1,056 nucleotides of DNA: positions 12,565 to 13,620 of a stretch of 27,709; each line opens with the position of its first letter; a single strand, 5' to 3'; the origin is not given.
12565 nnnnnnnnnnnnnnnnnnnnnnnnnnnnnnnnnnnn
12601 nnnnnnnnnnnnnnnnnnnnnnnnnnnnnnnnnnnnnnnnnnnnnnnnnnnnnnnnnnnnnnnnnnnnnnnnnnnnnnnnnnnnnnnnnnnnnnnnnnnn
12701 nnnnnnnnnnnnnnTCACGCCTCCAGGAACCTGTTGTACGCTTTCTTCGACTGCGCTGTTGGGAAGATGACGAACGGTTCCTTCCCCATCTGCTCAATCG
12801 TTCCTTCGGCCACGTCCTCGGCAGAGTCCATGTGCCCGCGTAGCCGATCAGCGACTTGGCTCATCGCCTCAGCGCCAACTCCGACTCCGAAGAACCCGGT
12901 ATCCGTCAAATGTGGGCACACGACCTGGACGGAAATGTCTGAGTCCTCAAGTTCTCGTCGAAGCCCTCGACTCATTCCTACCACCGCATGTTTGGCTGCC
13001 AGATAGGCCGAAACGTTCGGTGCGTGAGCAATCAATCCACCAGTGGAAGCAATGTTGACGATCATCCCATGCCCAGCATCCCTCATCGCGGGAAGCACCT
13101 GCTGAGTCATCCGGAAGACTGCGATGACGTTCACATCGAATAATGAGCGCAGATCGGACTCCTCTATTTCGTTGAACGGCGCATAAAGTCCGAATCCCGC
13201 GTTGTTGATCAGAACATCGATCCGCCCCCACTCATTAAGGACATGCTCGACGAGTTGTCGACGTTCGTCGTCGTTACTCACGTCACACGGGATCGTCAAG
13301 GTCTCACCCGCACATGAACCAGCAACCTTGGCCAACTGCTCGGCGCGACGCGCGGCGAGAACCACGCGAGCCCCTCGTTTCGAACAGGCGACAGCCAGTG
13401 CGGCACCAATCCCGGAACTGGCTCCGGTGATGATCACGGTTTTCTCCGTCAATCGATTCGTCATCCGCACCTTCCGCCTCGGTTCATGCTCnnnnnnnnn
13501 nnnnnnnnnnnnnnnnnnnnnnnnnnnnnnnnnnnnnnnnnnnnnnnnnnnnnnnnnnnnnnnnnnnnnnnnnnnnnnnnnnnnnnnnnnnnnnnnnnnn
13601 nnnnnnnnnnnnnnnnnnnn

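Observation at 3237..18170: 16-gene operon that looks like a complete ester capture, import, activation and cleavage route, possibly for PHA/3-hydroxyacyl esters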

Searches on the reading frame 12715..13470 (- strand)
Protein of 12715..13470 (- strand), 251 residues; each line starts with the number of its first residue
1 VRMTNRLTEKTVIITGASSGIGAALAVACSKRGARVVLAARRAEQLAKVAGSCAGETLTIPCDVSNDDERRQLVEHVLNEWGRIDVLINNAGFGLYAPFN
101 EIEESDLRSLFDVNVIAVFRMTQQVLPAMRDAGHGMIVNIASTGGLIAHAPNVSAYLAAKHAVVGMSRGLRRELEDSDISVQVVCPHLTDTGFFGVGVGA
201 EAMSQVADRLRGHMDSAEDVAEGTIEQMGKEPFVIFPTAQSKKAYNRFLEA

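Call 4: search_protein_families(library=pfam, proteins=[window:12715-13470:-])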
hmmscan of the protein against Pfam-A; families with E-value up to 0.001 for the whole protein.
window:12715-13470:- (251 aa): 6 families
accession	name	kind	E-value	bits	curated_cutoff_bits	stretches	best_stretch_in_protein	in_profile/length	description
PF00106.31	adh_short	-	2.2e-54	184.4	26.6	1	10-193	1-186/195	short chain dehydrogenase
PF13561.12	adh_short_C2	-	8.8e-41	140.5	27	1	16-195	1-182/236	Enoyl-(Acyl carrier protein) reductase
PF08659.16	KR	-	1.5e-10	41.7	22.6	1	11-172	2-165/180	KR domain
PF23441.1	SDR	-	1.4e-07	31.6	27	1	4-218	2-224/258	SDR-like rossmann domain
PF01370.27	Epimerase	-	0.00026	20.9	20.9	1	12-142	1-115/240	NAD dependent epimerase/dehydratase family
PF13460.12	NAD_binding_10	-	0.0004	20.7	27.2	1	16-227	1-180/184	NAD(P)H-binding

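Call 6: search_protein_families(library=ncbifam, proteins=[window:12715-13470:-], max_evalue=0.00001)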
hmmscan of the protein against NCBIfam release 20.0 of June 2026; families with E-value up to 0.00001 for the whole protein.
window:12715-13470:- (251 aa): 228 families (the best 25 are shown)
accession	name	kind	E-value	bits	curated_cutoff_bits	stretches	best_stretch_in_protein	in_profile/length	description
NF004824.0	PRK06180.1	subfamily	6.8e-50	169.8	298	1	8-196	3-190/279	oxidoreductase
NF004826.0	PRK06182.1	subfamily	7.8e-50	169.7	305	1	8-224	3-212/274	oxidoreductase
NF004825.0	PRK06181.1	equivalog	1.5e-49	168.7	215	1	6-227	3-227/268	SDR family oxidoreductase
NF005559.1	PRK07231.1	subfamily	1.8e-49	168.5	215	1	6-221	1-222/249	glucose 1-dehydrogenase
NF004823.0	PRK06179.1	subfamily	2.7e-48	164.8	310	1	8-210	4-200/271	oxidoreductase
NF004196.0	PRK05650.1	equivalog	3.9e-47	160.6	297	1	9-246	2-243/272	SDR family oxidoreductase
NF005878.0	PRK07825.1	subfamily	4.2e-46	157.5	287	1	3-206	3-204/278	short chain dehydrogenase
NF006565.0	PRK09072.1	equivalog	3.9e-45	154.4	238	1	6-231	2-221/265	SDR family oxidoreductase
TIGR01963.1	PHB_DH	subfamily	1.1e-44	152.6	307.05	1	9-221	1-207/255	3-hydroxybutyrate dehydrogenase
NF009093.0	PRK12429.1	subfamily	2e-44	151.8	258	1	6-192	2-190/259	3-hydroxybutyrate dehydrogenase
NF006114.0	PRK08263.1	subfamily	3e-44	151.3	290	1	8-217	2-210/280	short chain dehydrogenase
NF052558.1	MBtsdlDhBudC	equivalog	3.8e-43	147.8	270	1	8-210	2-204/250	meso-2,3-butanediol dehydrogenase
NF004791.0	PRK06138.1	equivalog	6.5e-43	146.8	312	1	6-202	2-199/252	SDR family oxidoreductase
NF005806.0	PRK07666.1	equivalog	2e-42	145.1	286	1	4-228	2-221/239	3-ketoacyl-ACP reductase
NF047923.1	pyridox_DH_SDR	equivalog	2.6e-41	141.8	325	1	8-192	2-185/243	pyridoxal 4-dehydrogenase, SDR-type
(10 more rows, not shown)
